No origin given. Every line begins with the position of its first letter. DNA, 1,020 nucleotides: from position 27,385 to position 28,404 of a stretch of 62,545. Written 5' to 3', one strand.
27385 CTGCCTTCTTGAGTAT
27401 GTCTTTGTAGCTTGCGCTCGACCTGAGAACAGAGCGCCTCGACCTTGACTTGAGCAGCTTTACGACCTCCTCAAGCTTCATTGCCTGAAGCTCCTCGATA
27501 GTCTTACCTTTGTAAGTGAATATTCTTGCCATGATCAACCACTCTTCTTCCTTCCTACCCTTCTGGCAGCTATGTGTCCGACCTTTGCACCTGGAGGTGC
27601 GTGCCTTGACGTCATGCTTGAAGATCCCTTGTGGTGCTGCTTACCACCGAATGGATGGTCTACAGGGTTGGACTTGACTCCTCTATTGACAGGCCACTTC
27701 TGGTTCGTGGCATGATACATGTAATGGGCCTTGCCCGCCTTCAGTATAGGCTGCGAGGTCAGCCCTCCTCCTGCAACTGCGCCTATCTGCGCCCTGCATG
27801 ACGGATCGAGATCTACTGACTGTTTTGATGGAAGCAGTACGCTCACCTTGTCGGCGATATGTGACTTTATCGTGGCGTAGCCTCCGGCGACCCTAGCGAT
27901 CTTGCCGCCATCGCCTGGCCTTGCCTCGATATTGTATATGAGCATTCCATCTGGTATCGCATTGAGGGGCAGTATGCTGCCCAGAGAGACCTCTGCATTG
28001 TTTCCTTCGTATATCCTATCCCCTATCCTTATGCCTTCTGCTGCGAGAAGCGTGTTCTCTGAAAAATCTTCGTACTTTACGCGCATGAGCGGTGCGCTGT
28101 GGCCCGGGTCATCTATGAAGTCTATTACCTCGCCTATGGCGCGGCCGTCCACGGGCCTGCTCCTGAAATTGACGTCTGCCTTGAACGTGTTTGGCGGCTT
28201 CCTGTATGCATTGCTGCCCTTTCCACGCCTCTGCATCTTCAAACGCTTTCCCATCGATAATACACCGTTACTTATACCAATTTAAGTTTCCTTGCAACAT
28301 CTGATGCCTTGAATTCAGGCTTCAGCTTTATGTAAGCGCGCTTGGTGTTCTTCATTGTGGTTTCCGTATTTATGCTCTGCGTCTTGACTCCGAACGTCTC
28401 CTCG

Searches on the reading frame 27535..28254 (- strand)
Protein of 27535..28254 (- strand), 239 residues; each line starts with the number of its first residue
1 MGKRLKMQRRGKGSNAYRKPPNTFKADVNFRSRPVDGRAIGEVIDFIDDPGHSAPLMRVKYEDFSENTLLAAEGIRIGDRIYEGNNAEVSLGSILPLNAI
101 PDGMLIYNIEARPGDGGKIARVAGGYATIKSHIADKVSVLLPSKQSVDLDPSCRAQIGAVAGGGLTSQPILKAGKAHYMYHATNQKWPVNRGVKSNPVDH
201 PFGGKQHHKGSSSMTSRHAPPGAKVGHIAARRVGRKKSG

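Call 29: find_encoding_contigs(protein=window:27535-28254:-, flank=10000, max_places=1)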
Protein window:27535-28254:- (239 aa): 13 contigs read that carry it; 1 place shown.
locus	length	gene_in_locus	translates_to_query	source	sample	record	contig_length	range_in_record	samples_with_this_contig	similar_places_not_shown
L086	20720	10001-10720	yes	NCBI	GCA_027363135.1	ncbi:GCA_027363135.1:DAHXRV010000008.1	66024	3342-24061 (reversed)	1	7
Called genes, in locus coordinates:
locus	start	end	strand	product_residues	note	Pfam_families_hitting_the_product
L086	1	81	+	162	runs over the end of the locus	PF00293:NUDIX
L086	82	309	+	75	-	-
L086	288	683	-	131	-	PF12172:zf-ChsH2, PF01796:OB_ChsH2_C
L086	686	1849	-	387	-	PF00108:Thiolase_N, PF02803:Thiolase_C, PF22691:Thiolase_C_1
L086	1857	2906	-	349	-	PF08540:HMG_CoA_synt_C (faint), PF08541:ACP_syn_III_C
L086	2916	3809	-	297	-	PF02775:TPP_enzyme_C, PF12367:PFO_beta_C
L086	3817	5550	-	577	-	PF01558:POR, PF01855:POR_N, PF02780:Transketolase_C (weak), PF17147:PFOR_II (weak)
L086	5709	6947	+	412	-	PF00368:HMG-CoA_red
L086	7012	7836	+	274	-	-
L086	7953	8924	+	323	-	PF00297:Ribosomal_L3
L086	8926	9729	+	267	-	PF00573:Ribosomal_L4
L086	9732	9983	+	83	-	PF00276:Ribosomal_L23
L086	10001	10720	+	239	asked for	PF00181:Ribosomal_L2_N (faint), PF03947:Ribosomal_L2_C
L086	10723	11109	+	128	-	PF00203:Ribosomal_S19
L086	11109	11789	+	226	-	PF00237:Ribosomal_L22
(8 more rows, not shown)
